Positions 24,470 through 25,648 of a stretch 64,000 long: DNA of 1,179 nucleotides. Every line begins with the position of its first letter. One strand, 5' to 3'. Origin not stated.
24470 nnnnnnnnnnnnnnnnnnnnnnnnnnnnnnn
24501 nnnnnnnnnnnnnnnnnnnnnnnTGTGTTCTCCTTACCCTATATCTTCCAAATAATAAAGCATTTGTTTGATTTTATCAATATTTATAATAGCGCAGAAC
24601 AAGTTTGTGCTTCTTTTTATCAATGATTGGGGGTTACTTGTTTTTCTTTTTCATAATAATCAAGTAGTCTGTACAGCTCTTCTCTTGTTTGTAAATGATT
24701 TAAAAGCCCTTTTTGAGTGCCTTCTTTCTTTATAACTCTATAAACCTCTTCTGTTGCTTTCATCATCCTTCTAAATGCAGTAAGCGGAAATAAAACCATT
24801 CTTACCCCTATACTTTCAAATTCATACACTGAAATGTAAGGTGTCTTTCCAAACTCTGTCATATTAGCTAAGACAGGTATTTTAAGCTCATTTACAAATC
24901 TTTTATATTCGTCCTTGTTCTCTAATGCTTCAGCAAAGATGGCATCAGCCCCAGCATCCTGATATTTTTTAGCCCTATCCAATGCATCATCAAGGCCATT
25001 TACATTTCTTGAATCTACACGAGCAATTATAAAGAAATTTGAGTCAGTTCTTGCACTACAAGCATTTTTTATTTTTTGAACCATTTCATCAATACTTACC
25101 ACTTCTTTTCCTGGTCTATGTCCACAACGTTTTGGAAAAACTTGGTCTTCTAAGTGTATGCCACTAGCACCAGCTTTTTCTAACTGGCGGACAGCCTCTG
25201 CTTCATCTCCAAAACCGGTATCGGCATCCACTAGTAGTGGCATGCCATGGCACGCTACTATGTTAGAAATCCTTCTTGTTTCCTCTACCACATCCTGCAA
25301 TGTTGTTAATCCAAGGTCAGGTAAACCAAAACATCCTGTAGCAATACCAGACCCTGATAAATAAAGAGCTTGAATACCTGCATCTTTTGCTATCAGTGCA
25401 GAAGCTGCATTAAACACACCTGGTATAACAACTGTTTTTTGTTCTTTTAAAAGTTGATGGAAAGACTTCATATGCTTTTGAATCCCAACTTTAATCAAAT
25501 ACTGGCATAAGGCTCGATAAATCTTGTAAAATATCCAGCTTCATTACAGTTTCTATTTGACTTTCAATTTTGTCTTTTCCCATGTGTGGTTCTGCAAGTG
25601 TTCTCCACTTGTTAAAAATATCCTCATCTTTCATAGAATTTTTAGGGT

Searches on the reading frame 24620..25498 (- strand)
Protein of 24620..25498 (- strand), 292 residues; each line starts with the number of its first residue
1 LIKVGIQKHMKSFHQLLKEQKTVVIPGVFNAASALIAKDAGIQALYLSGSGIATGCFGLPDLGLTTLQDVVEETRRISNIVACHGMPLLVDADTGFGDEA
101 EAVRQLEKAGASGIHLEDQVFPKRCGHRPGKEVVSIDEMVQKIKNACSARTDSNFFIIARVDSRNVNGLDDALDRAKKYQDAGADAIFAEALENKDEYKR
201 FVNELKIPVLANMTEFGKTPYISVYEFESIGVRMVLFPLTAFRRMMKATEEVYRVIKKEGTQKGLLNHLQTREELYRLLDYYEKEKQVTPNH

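Call 58: search_protein_families(library=pfam, proteins=[window:24620-25498:-], max_evalue=0.01)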
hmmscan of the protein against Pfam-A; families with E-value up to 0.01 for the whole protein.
window:24620-25498:- (292 aa): 3 families
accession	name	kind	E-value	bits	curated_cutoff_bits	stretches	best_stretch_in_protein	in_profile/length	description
PF13714.12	PEP_mutase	-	5.2e-49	167.4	31.5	1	13-254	1-237/240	Phosphoenolpyruvate phosphomutase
PF00463.27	ICL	-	3e-11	43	26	1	85-183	149-253/526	Isocitrate lyase family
PF02548.21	Pantoate_transf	-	0.0027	17.6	28.7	0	116-213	41-137/259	Ketopantoate hydroxymethyltransferase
